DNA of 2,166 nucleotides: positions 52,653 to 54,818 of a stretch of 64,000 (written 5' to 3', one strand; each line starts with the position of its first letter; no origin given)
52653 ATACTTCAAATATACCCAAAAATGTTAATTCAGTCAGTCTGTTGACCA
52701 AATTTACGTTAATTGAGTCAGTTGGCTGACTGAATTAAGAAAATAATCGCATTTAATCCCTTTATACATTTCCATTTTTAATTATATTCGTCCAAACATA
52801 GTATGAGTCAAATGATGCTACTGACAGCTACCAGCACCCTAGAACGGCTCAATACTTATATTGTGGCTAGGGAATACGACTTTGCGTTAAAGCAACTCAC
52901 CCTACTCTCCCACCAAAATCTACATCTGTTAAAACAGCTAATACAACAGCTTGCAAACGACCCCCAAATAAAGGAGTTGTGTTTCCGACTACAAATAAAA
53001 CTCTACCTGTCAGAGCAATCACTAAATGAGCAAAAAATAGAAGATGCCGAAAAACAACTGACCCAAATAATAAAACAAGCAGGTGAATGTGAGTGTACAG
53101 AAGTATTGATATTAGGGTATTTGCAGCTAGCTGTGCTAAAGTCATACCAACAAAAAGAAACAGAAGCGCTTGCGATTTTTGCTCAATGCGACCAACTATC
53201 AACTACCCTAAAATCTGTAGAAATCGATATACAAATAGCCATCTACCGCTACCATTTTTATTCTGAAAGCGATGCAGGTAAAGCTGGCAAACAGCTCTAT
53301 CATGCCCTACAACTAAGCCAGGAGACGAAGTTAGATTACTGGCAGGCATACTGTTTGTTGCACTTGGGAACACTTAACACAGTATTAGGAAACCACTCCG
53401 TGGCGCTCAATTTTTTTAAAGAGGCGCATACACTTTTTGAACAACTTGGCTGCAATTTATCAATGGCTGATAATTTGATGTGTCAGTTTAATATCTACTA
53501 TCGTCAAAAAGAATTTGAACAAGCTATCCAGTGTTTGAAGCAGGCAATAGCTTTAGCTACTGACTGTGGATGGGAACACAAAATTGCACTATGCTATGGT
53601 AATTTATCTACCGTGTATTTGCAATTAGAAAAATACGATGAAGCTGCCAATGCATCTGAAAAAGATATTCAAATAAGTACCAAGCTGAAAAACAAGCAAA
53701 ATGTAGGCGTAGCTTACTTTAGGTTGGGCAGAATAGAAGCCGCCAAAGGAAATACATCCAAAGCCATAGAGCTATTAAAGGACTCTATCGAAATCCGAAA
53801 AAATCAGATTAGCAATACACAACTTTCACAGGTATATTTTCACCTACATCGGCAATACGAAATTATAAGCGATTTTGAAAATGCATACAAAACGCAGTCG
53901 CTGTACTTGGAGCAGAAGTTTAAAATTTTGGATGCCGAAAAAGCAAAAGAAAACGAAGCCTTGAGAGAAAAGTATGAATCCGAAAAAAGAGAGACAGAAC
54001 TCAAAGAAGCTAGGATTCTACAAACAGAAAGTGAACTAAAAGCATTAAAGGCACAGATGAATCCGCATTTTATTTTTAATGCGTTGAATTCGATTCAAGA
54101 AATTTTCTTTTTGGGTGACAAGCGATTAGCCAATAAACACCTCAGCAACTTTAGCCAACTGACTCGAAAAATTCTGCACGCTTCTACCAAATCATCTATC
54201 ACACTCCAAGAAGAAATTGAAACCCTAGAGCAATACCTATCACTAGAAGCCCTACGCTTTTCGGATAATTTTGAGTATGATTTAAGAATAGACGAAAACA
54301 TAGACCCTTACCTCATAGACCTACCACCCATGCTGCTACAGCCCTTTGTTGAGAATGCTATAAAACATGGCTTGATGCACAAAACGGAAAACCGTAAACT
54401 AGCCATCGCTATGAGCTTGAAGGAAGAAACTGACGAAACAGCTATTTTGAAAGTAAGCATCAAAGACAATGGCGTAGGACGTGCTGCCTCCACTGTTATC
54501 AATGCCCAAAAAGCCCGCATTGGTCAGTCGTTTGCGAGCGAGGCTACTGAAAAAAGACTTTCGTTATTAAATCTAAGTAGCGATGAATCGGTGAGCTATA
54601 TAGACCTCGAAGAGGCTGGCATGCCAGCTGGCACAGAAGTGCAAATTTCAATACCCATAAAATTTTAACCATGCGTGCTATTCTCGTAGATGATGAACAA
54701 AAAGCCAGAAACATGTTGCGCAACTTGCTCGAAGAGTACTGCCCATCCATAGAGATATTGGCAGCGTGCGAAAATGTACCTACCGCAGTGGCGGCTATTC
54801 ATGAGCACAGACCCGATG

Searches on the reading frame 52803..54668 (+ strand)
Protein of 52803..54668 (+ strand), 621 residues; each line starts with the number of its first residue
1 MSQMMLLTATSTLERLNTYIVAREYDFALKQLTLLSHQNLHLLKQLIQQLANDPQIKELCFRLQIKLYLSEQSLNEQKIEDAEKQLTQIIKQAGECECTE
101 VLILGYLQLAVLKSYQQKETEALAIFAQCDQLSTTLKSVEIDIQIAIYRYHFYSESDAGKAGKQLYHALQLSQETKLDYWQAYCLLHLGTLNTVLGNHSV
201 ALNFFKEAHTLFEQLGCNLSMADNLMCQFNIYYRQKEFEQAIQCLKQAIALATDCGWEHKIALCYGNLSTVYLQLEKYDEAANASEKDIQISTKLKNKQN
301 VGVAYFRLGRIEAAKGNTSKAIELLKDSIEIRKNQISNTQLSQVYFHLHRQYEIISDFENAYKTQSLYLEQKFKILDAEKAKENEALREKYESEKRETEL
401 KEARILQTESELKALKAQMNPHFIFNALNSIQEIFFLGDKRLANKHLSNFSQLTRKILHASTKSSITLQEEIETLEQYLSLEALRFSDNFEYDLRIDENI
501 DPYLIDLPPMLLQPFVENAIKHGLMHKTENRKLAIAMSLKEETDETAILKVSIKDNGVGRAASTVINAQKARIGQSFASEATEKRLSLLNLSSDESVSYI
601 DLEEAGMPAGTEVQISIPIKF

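Call 11: search_protein_families(library=pfam, proteins=[window:52803-54668:+], max_evalue=0.001)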
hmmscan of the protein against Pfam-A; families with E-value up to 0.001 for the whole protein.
window:52803-54668:+ (621 aa): 12 families
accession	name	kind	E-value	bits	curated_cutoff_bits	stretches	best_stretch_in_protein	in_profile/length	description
PF06580.19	His_kinase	-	8.3e-23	80.9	25.2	1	411-490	2-81/81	Histidine kinase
PF13424.12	TPR_12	-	1.6e-19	70.3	30.1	3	267-333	8-76/77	Tetratricopeptide repeat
PF17874.7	TPR_MalT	-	4.8e-13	49.5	45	1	152-331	10-190/336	MalT-like TPR region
PF07719.23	TPR_2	-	1.1e-11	44.3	27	0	230-253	9-32/34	Tetratricopeptide repeat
PF13374.12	TPR_10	-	4.4e-11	42.8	27.5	0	262-294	2-34/42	Tetratricopeptide repeat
PF00515.34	TPR_1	-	7.3e-10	38.7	27.8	1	230-252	9-31/34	Tetratricopeptide repeat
PF13181.12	TPR_8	-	9.2e-09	35.2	25.7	0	304-334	3-33/34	Tetratricopeptide repeat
PF13176.12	TPR_7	-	2e-07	31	27.9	0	230-255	7-32/36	Tetratricopeptide repeat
PF13432.12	TPR_16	-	1.2e-05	26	32.7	0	229-286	4-54/65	Tetratricopeptide repeat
PF13414.12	TPR_11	-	1.2e-05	25.4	26.8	0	230-251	2-23/42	TPR repeat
PF13428.12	TPR_14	-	2.3e-05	25.1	23.5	0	230-254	9-33/44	Tetratricopeptide repeat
PF09976.15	TPR_21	-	0.00019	21.7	25.5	0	61-128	74-138/193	Tetratricopeptide repeat-like domain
